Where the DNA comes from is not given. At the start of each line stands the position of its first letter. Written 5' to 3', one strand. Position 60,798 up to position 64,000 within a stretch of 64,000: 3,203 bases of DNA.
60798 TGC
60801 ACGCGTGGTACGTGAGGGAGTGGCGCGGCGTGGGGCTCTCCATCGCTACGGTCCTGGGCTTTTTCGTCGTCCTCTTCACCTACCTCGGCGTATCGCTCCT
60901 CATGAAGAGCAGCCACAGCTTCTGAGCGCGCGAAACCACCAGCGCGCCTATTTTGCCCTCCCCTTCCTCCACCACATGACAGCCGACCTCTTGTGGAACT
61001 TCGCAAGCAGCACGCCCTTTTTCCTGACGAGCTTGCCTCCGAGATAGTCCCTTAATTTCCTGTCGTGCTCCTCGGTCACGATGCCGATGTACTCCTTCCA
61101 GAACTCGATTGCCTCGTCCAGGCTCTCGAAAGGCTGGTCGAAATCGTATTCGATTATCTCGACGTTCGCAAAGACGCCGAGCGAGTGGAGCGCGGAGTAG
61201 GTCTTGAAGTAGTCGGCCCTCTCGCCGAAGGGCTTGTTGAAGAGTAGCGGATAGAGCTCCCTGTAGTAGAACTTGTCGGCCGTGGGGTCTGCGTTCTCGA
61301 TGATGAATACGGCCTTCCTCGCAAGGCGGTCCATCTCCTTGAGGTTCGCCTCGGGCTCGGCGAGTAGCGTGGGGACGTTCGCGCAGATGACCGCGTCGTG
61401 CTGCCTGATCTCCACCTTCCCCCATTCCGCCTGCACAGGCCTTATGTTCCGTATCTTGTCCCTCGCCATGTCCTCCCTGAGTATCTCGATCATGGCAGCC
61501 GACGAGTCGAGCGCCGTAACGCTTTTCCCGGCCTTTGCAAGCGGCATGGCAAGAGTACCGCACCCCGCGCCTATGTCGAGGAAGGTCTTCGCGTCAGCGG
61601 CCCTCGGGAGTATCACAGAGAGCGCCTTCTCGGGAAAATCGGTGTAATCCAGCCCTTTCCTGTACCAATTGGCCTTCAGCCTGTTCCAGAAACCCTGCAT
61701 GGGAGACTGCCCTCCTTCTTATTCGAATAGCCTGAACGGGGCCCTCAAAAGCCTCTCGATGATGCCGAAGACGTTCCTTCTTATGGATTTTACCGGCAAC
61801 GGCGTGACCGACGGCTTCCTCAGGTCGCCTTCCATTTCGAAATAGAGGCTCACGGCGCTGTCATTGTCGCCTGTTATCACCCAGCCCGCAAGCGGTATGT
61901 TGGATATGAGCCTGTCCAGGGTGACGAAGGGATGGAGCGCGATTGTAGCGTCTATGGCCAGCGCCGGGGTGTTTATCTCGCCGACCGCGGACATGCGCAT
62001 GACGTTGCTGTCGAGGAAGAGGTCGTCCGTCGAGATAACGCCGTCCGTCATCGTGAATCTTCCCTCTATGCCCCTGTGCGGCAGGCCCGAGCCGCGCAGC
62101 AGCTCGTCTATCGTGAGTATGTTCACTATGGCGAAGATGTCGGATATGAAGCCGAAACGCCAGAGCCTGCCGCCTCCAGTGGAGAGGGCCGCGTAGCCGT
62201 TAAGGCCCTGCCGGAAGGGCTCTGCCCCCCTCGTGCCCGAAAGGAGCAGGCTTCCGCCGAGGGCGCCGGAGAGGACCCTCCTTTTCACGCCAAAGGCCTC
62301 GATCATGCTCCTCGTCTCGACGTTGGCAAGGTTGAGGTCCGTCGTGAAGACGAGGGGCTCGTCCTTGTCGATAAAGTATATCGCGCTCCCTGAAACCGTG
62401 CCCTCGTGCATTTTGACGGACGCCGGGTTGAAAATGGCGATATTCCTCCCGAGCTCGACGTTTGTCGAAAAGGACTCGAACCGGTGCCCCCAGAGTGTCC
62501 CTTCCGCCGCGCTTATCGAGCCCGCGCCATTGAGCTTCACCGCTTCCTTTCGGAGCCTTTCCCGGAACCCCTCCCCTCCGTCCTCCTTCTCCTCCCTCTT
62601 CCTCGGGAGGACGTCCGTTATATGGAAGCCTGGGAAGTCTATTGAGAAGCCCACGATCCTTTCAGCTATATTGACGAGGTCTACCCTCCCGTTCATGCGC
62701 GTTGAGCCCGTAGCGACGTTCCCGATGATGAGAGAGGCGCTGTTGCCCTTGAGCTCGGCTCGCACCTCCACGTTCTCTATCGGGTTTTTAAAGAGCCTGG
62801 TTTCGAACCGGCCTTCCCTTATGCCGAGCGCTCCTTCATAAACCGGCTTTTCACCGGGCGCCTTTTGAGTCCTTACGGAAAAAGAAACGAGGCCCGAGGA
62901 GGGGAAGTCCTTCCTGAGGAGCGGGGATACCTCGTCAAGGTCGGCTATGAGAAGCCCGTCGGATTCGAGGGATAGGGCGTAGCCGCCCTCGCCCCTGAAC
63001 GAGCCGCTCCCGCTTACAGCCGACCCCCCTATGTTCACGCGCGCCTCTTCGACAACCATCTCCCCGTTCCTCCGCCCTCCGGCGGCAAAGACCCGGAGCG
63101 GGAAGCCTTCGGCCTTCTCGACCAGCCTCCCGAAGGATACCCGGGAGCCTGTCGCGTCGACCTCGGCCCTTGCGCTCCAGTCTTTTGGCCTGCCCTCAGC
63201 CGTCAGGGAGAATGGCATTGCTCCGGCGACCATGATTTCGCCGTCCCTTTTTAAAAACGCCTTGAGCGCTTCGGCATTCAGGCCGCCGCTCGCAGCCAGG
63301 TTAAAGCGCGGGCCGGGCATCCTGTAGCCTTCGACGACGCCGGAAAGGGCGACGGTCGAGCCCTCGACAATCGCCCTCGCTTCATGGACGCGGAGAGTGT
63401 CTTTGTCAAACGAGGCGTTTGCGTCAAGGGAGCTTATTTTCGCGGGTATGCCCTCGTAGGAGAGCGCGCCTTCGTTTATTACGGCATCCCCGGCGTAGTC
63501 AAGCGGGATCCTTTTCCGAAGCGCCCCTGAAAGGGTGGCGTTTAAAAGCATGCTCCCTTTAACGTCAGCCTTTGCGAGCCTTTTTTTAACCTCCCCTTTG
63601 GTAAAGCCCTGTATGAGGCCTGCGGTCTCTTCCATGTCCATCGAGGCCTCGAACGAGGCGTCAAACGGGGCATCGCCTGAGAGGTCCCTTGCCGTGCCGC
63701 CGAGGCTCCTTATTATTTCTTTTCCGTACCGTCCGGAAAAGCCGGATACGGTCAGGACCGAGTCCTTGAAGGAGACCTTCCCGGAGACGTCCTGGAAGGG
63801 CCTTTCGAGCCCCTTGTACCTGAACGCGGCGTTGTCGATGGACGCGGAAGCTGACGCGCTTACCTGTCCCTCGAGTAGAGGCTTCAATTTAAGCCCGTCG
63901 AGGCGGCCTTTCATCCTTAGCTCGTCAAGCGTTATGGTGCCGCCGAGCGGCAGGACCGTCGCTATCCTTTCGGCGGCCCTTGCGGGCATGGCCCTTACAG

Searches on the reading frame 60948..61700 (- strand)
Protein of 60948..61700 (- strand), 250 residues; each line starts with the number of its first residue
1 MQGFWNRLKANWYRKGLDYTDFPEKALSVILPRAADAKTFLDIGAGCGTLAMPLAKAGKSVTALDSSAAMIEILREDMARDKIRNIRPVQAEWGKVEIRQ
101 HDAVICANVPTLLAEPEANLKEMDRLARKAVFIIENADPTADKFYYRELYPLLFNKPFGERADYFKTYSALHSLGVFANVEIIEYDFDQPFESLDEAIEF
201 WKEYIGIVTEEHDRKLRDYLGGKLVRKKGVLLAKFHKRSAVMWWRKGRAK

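Call 24: search_protein_families(library=pfam, proteins=[window:60951-61700:-], max_evalue=0.001)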
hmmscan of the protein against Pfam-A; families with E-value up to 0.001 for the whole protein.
window:60951-61700:- (250 aa): 9 families
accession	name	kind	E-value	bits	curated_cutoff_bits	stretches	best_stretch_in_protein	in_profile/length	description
PF13649.12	Methyltransf_25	-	4.1e-12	47.1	27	1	41-128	2-94/97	Methyltransferase domain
PF08242.18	Methyltransf_12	-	7e-11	43.2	30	1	41-128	1-93/98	Methyltransferase domain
PF08241.18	Methyltransf_11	-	3.7e-10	40.7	21.2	1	41-129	1-89/95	Methyltransferase domain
PF13847.12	Methyltransf_31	-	3.8e-10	40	27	1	36-138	3-113/145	Methyltransferase domain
PF13489.12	Methyltransf_23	-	1.5e-06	28.5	27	1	25-135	11-117/164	Methyltransferase domain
PF05175.20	MTS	-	2.3e-06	27.8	23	1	27-106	23-104/170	Methyltransferase small domain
PF00398.26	RrnaAD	-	2.7e-05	23.8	24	1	38-110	32-108/263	Ribosomal RNA adenine dimethylase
PF06325.19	PrmA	-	3.2e-05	24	22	1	36-115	161-237/296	Ribosomal protein L11 methyltransferase (PrmA)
PF02527.21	GidB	-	0.00014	21.8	27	1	36-106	47-121/184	rRNA small subunit methyltransferase G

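Call 28: find_encoding_contigs(protein=window:60948-61700:-, flank=10000, max_places=6)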
Protein window:60948-61700:- (250 aa): 5 contigs read that carry it; 3 places shown.
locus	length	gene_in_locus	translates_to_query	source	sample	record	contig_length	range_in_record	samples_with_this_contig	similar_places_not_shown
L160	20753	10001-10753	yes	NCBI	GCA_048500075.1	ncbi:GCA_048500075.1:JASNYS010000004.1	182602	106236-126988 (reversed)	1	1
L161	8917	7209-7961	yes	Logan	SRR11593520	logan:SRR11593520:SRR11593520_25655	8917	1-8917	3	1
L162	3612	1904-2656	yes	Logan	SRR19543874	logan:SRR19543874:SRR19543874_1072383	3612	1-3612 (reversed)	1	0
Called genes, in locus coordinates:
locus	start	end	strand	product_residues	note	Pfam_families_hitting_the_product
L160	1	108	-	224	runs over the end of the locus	PF01694:Rhomboid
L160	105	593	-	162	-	PF12092:DUF3568 (weak)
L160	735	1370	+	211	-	PF00881:Nitroreductase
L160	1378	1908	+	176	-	PF08534:Redoxin, PF00578:AhpC-TSA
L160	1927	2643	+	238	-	PF02678:Pirin, PF17954:Pirin_C_2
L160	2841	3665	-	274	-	PF00248:Aldo_ket_red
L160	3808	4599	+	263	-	-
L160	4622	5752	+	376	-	PF04015:DUF362, PF12838:Fer4_7 (faint), PF00037:Fer4 (faint), PF12797:Fer4_2 (faint), PF12837:Fer4_6 (faint), PF13237:Fer4_10 (weak)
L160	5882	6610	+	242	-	PF11249:DUF3047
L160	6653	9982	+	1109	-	PF05359:DUF748, PF13116:YhdP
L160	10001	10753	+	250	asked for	PF13489:Methyltransf_23 (weak), PF05175:MTS (weak), PF13649:Methyltransf_25, PF13847:Methyltransf_31, PF08241:Methyltransf_11, PF08242:Methyltransf_12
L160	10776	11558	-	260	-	PF01578:Cytochrom_C_asm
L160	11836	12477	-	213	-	PF04055:Radical_SAM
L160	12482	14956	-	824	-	PF20437:LonC_helical, PF13654:AAA_32, PF20436:LonB_AAA-LID, PF05362:Lon_C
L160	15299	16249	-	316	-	PF01545:Cation_efflux, PF16916:ZT_dimer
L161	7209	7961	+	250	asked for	PF13489:Methyltransf_23 (weak), PF05175:MTS (weak), PF13649:Methyltransf_25, PF13847:Methyltransf_31, PF08241:Methyltransf_11, PF08242:Methyltransf_12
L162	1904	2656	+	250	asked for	PF13489:Methyltransf_23 (weak), PF05175:MTS (weak), PF13649:Methyltransf_25, PF13847:Methyltransf_31, PF08241:Methyltransf_11, PF08242:Methyltransf_12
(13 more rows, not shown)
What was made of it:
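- Tried and rejected: It failed because the cation-efflux protein chosen is itself altered by patch A. The methyltransferase worked (call 28).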

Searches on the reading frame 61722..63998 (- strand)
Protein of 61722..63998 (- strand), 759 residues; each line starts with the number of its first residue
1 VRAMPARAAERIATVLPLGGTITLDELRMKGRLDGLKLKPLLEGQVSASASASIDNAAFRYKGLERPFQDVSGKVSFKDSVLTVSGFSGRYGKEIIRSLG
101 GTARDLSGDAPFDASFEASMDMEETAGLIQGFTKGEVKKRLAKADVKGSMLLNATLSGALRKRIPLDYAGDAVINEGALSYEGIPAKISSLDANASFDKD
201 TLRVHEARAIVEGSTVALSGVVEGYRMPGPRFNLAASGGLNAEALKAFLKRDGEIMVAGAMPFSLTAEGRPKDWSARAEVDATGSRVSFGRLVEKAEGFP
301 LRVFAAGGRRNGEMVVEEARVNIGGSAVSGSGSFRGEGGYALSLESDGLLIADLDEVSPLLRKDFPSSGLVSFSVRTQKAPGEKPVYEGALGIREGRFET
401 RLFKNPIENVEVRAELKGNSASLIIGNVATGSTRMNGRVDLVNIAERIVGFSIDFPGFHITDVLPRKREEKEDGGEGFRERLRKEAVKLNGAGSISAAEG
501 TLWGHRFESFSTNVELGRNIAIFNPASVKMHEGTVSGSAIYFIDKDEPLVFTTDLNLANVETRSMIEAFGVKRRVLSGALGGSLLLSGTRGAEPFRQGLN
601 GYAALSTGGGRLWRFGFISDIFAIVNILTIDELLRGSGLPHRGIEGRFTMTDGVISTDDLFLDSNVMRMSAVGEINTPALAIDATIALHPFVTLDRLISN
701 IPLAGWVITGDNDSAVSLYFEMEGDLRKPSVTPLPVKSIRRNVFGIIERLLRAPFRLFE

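Call 13: find_related_loci(query=window:61722-63998:-, collection=metagenome_contigs, flank=10000)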
Query window:61722-63998:- (759 aa) in metagenome_contigs; peptide patterns used: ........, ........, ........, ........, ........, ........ (x = any residue, [..] = any of these).
396 stretches matched a pattern, but none encodes a relative of the query by tblastn (E <= 1e-3).
